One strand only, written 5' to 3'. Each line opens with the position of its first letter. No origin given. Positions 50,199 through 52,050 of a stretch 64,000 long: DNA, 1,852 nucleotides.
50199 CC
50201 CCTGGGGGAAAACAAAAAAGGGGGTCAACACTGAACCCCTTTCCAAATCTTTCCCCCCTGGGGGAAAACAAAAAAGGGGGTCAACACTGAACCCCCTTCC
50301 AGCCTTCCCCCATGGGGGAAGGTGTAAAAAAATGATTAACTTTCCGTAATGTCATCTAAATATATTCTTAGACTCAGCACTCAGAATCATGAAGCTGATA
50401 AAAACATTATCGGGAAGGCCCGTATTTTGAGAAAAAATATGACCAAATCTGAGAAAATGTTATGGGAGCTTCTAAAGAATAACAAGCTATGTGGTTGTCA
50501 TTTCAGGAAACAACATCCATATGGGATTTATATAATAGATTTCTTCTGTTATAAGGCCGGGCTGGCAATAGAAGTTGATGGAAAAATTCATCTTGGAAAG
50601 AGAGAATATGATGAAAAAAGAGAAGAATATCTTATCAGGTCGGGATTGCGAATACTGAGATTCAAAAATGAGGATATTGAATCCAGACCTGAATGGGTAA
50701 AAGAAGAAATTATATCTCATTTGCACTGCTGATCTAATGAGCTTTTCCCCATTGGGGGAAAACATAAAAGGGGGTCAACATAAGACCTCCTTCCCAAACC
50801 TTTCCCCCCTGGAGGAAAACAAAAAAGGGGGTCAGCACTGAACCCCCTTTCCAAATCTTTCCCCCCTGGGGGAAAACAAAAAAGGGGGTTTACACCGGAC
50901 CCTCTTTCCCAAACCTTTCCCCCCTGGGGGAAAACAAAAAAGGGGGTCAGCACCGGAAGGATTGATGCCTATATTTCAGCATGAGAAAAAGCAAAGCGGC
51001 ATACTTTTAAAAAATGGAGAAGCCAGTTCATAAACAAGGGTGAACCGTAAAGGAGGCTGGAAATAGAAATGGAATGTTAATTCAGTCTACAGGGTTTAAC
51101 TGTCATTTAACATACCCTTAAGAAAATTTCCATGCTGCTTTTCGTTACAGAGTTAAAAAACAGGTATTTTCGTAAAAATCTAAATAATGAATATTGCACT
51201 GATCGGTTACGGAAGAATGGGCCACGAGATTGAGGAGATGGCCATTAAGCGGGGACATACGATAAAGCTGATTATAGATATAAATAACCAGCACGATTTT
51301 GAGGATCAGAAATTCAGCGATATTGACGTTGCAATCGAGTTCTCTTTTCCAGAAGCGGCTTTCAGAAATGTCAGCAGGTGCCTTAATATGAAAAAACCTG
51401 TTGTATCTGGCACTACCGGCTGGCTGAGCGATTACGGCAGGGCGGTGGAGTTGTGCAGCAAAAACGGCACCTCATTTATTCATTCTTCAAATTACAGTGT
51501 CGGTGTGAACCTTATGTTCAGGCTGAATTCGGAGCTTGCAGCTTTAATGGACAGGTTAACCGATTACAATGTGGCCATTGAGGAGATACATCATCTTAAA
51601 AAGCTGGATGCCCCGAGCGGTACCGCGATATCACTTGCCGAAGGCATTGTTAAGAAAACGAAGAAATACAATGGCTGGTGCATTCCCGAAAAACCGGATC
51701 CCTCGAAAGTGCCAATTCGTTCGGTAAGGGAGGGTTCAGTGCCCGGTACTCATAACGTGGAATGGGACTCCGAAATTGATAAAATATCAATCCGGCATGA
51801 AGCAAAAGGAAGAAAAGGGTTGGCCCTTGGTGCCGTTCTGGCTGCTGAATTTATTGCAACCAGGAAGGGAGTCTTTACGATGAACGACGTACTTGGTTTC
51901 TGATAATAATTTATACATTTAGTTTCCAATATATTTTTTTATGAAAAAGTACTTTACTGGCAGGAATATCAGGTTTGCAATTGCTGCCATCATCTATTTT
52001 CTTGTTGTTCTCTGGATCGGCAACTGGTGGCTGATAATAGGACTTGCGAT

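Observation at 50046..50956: DUF559 (Vsr-like) nuclease gene nested between two same-orientation arrays of a G5/C5 double-hairpin repeat: possible nuclease/repeat module analogous to REP/RAYT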

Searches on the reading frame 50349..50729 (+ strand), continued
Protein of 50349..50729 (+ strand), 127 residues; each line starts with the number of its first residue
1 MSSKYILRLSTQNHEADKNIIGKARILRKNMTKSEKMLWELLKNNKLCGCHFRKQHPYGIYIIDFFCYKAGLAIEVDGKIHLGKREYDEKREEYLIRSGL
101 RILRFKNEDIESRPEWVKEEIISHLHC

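Call 100: fold_search(model_id=the predicted structure, library=pdb)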
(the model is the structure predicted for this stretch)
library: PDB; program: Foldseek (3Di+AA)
matches with E <= 10: 181; with E <= 0.001: 3
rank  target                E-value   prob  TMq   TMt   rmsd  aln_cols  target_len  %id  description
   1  3hrl                  5.1e-06  1.00  0.64  0.86   2.3        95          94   36  Crystal structure of a putative endonuclease-like protein (ngo0050) from neisseria gonorrhoeae (released 2009-06-30)
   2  3r3p_B                3.8e-04  1.00  0.60  0.75   3.0       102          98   20  Homing Endonuclease I-Bth0305I Catalytic Domain (released 2011-10-05)
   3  3r3p_A                7.4e-04  1.00  0.60  0.76   2.6        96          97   21  Homing Endonuclease I-Bth0305I Catalytic Domain (released 2011-10-05)
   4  9i05_Xl               2.9e-03  1.00  0.54  0.20   4.3       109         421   14  Cryo-EM structure of the large subunit of the mitochondrial ribosome from Toxoplasma gondii (released 2025-06-11)
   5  9i05_Xv               2.9e-02  1.00  0.61  0.22   3.8       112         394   13  Cryo-EM structure of the large subunit of the mitochondrial ribosome from Toxoplasma gondii (released 2025-06-11)
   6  4oq2                  4.9e-02  0.51  0.29  0.15   9.7       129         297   17  5hmC specific restriction endonuclease PvuRTs1I (released 2014-03-12)
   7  4par_A                5.2e-02  0.85  0.45  0.21   8.5       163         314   16  The 5-Hydroxymethylcytosine-Specific Restriction Enzyme AbaSI in a Complex with Product-like DNA (released 2014-06-25)
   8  4par_C                7.2e-02  0.84  0.47  0.21   7.9       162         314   17  The 5-Hydroxymethylcytosine-Specific Restriction Enzyme AbaSI in a Complex with Product-like DNA (released 2014-06-25)
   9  4par_B                7.7e-02  0.90  0.47  0.21   6.9       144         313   18  The 5-Hydroxymethylcytosine-Specific Restriction Enzyme AbaSI in a Complex with Product-like DNA (released 2014-06-25)
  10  6z1p_AS               1.0e-01  0.99  0.62  0.13   3.0       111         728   15  Structure of the mitochondrial ribosome from Tetrahymena thermophila (released 2020-06-24)
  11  9g6k_Lc               2.2e-01  0.90  0.58  0.18   3.9       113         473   13  LSU structure derived from the LSU sample of the mitoribosome from T. gondii. (released 2024-12-11)
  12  9i05_Xr               2.3e-01  0.92  0.54  0.18   3.7       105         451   12  Cryo-EM structure of the large subunit of the mitochondrial ribosome from Toxoplasma gondii (released 2025-06-11)
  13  1cw0_A                2.5e-01  0.87  0.59  0.49   8.3       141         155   18  CRYSTAL STRUCTURE ANALYSIS OF VERY SHORT PATCH REPAIR (VSR) ENDONUCLEASE IN COMPLEX WITH A DUPLEX DNA (released 1999-12-12)
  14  9g6k_Li               2.5e-01  0.84  0.47  0.14   4.8        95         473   12  LSU structure derived from the LSU sample of the mitoribosome from T. gondii. (released 2024-12-11)
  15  9i05_Xi               5.5e-01  0.84  0.54  0.17   3.5       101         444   16  Cryo-EM structure of the large subunit of the mitochondrial ribosome from Toxoplasma gondii (released 2025-06-11)
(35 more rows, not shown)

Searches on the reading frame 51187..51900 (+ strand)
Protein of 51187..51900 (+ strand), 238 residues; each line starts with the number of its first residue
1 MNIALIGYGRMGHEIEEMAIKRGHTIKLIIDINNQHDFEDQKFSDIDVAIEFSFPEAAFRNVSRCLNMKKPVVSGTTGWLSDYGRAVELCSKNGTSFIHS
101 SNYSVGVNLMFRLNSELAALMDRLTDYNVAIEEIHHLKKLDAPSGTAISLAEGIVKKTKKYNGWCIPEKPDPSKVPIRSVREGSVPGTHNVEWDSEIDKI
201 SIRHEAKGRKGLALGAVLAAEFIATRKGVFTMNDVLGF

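Call 68: find_homologous_proteins(query=window:51187-51900:+, max_evalue=1e-60)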
Query window:51187-51900:+ (238 aa): 7298 proteins with E <= 1e-60 among 8000 candidates; the best 120 are listed.
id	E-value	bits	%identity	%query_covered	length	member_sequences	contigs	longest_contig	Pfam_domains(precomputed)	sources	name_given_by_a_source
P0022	1.1e-155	534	100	100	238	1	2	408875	PF01113.27,PF05173.20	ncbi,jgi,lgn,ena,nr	ncbi:MAG TPA: 4-hydroxy-tetrahydrodipicolinate reductase [Bacteroidales bacterium]|nr:4-hydroxy-tetr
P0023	3.5e-128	444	80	100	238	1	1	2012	PF01113.27,PF05173.20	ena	-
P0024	6.5e-125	433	78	100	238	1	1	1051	PF01113.27,PF05173.20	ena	-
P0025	8.5e-123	426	77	100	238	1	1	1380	PF01113.27,PF05173.20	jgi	jgi:4-hydroxy-tetrahydrodipicolinate reductase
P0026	1.1e-122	426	77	100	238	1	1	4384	PF01113.27,PF05173.20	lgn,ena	-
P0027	1.7e-122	426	76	100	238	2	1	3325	PF01113.27,PF05173.20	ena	-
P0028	5.1e-122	424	75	100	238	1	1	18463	PF01113.27,PF05173.20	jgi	jgi:4-hydroxy-tetrahydrodipicolinate reductase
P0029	6.6e-122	424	76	100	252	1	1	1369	PF01113.27,PF05173.20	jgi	jgi:4-hydroxy-tetrahydrodipicolinate reductase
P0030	1.0e-121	423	75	100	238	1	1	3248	PF01113.27,PF05173.20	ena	-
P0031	1.9e-121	422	76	100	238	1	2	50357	PF01113.27,PF05173.20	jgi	jgi:4-hydroxy-tetrahydrodipicolinate reductase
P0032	3.5e-120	418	74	100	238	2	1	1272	PF01113.27,PF05173.20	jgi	jgi:4-hydroxy-tetrahydrodipicolinate reductase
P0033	2.4e-119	415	74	100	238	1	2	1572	PF01113.27,PF05173.20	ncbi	-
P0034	8.6e-119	413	75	100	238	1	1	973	PF01113.27,PF05173.20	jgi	jgi:4-hydroxy-tetrahydrodipicolinate reductase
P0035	5.1e-118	411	74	100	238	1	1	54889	PF01113.27,PF05173.20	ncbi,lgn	-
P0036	7.5e-117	407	74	100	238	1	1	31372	PF01113.27,PF05173.20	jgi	jgi:4-hydroxy-tetrahydrodipicolinate reductase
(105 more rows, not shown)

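Call 69: find_encoding_contigs(protein=P0031, flank=4000, max_places=2)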
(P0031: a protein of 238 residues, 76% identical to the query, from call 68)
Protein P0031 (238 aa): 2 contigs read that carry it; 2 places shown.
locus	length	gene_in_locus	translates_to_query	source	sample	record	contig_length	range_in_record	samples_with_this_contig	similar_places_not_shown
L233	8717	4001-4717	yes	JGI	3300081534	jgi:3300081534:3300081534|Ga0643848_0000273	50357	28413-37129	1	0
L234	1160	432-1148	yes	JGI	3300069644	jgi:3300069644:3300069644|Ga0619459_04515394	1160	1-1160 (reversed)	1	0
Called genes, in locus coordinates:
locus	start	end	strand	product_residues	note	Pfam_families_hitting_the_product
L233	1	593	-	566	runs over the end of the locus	PF07969:Amidohydro_3, PF01979:Amidohydro_1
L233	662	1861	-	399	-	PF13439:Glyco_transf_4, PF13579:Glyco_trans_4_4, PF00534:Glycos_transf_1, PF13692:Glyco_trans_1_4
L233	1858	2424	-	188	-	PF09335:VTT_dom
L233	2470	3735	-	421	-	-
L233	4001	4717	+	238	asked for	PF01113:DapB_N, PF05173:DapB_C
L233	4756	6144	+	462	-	PF10502:Peptidase_S26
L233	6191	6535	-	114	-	PF00453:Ribosomal_L20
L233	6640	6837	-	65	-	PF01632:Ribosomal_L35p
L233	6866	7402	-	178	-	PF05198:IF3_N, PF00707:IF3_C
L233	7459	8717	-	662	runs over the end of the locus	PF02824:TGS, PF07973:tRNA_SAD, PF00587:tRNA-synt_2b, PF03129:HGTP_anticodon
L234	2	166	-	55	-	?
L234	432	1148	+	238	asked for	PF01113:DapB_N, PF05173:DapB_C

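Call 70: find_encoding_contigs(protein=P0028, flank=4000, max_places=2)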
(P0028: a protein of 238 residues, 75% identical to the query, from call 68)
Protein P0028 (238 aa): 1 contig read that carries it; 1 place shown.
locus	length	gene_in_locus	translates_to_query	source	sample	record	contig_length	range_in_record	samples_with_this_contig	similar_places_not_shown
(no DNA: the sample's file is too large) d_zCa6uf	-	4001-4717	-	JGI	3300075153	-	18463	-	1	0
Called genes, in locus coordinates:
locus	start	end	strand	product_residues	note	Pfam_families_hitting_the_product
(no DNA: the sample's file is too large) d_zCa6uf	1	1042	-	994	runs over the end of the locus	PF17132:Glyco_hydro_106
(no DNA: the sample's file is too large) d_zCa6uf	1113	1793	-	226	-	PF01746:tRNA_m1G_MT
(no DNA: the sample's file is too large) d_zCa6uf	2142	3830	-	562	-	PF07969:Amidohydro_3, PF01979:Amidohydro_1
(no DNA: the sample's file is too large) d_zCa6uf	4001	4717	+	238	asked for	PF01113:DapB_N, PF05173:DapB_C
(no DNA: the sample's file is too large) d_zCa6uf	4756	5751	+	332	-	?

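Call 71: find_encoding_contigs(protein=P0026, flank=4000, max_places=2)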
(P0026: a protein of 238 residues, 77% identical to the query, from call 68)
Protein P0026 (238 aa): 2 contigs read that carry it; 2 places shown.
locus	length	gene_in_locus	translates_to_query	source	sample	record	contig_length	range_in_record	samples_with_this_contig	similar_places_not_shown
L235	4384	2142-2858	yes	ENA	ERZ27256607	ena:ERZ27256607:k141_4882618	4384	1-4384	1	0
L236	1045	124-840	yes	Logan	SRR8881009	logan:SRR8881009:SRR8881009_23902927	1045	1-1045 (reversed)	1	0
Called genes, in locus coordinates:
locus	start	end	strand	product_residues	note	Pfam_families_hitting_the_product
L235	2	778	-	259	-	?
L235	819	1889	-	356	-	-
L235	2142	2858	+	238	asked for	PF01113:DapB_N, PF05173:DapB_C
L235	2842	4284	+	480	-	PF10502:Peptidase_S26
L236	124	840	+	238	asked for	PF01113:DapB_N, PF05173:DapB_C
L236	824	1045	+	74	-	?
